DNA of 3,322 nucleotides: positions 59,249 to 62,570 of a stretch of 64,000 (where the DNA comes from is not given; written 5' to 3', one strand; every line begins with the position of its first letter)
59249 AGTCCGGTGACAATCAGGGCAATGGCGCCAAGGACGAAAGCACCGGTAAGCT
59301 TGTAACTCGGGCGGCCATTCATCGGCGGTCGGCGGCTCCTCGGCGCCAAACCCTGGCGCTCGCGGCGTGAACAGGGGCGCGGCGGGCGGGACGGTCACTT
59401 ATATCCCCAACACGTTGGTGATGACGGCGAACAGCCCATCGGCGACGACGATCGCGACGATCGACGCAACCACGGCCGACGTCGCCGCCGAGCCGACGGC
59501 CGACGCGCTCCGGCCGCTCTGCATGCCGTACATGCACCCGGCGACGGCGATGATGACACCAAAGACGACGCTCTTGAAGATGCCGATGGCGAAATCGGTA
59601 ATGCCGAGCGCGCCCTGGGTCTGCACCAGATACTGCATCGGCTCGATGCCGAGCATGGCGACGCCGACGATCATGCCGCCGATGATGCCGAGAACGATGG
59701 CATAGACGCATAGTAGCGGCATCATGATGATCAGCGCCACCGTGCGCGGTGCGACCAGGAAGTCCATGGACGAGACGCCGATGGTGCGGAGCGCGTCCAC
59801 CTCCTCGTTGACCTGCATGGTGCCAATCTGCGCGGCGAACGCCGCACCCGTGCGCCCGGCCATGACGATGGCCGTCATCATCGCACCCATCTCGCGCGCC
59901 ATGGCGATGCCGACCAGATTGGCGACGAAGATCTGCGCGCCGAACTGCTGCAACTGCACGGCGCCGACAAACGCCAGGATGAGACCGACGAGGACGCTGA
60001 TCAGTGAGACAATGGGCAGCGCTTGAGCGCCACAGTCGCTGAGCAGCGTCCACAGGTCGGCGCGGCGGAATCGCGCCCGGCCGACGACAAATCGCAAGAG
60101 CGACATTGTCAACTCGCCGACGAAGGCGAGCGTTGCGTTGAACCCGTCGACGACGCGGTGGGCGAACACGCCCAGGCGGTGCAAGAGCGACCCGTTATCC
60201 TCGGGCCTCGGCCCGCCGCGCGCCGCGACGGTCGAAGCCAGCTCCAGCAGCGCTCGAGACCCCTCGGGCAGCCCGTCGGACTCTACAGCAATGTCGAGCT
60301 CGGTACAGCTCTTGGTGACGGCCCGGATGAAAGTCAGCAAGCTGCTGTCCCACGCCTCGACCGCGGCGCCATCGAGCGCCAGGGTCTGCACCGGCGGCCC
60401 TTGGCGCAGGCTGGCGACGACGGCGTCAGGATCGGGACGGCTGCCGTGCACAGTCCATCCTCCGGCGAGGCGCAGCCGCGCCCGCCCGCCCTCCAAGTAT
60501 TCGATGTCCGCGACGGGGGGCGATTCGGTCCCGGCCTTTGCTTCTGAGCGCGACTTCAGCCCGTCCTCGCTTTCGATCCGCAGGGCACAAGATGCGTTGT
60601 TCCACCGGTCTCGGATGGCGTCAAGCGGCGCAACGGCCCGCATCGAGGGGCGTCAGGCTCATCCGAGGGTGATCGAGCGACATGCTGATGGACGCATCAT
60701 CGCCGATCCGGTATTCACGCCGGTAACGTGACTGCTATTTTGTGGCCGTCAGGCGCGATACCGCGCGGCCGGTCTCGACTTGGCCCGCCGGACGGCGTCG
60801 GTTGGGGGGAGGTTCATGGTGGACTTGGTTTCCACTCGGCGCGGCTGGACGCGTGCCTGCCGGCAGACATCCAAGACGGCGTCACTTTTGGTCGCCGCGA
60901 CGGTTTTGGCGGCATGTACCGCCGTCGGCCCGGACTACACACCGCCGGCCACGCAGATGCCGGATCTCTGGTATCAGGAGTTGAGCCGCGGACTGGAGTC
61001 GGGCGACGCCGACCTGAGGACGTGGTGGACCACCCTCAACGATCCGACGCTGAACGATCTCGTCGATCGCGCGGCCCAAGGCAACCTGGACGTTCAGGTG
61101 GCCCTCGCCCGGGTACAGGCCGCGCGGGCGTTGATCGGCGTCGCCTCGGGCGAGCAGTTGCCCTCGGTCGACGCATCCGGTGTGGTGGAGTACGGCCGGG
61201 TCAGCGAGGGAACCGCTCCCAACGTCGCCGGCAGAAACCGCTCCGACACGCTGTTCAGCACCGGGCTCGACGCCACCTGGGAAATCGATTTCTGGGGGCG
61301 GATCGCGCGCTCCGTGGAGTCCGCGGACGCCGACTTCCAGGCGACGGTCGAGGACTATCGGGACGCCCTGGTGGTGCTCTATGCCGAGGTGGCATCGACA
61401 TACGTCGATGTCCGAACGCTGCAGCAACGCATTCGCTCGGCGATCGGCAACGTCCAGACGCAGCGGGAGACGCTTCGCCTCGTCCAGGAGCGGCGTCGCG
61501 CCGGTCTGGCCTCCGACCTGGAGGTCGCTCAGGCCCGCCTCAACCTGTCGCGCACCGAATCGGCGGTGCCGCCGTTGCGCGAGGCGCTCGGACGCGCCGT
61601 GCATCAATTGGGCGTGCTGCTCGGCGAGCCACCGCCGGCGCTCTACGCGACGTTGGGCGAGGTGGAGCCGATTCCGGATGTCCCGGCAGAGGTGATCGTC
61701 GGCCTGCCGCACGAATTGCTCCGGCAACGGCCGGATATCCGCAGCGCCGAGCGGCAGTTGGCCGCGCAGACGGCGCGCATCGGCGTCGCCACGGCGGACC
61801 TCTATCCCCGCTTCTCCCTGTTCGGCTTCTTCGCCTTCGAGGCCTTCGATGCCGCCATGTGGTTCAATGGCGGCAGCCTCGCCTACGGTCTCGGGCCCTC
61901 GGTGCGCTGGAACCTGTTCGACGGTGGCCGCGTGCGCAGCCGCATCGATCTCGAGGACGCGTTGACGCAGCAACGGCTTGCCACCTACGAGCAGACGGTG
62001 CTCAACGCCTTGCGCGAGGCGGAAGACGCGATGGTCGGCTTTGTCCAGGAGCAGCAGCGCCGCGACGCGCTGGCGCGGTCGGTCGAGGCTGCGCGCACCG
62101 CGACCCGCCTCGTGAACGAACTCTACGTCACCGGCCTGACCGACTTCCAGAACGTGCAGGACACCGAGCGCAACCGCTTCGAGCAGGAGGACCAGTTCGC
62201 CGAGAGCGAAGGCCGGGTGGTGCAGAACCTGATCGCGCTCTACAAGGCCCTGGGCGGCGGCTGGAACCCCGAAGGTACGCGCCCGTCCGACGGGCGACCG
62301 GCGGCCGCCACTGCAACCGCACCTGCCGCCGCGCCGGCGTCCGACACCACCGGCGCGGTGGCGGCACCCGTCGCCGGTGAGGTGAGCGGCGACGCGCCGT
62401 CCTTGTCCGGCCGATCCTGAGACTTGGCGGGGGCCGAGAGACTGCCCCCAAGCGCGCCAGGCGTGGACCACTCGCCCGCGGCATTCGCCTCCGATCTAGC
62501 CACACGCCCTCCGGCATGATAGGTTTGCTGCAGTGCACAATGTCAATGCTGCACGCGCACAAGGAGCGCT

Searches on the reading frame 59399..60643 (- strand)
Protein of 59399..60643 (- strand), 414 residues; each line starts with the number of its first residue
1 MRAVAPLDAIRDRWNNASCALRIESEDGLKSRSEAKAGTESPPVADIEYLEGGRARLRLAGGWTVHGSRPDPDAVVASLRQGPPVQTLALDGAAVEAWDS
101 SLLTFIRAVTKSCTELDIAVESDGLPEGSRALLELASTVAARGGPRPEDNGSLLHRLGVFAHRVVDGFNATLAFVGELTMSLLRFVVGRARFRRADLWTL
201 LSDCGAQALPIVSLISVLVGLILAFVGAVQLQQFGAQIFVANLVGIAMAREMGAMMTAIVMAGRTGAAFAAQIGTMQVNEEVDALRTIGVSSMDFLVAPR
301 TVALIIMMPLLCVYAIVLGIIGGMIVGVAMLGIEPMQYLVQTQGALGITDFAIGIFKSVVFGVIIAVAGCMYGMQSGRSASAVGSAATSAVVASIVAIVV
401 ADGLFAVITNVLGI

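Call 62: search_protein_families(library=pfam, proteins=[window:59399-60643:-], max_evalue=0.00001)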
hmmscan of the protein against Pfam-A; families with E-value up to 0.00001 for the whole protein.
window:59399-60643:- (414 aa): 1 family
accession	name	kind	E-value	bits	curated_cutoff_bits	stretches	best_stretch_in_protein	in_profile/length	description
PF02405.21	MlaE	-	7e-70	235.3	22.5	1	201-407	5-211/212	Permease MlaE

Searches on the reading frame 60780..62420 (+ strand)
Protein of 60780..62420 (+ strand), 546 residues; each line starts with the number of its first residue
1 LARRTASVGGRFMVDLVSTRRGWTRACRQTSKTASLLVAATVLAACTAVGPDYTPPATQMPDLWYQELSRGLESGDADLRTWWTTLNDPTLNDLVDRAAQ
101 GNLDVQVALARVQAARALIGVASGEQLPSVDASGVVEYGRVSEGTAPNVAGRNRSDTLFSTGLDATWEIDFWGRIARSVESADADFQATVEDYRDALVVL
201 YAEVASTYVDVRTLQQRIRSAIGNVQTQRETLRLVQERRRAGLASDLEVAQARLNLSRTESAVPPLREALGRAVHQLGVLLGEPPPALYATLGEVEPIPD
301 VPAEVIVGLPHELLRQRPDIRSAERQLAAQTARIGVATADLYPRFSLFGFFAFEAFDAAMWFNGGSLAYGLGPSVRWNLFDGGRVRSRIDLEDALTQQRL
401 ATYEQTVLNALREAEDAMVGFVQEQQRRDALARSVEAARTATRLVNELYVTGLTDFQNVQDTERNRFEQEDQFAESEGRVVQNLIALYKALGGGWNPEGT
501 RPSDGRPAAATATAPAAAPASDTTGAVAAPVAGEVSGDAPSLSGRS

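Call 62: search_protein_families(library=pfam, proteins=[window:60780-62420:+], max_evalue=0.00001)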
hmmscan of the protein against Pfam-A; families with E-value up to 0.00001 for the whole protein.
window:60780-62420:+ (546 aa): 1 family
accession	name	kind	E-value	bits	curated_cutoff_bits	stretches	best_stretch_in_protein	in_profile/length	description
PF02321.23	OEP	-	5.2e-47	160.5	22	2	91-281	1-186/187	Outer membrane efflux protein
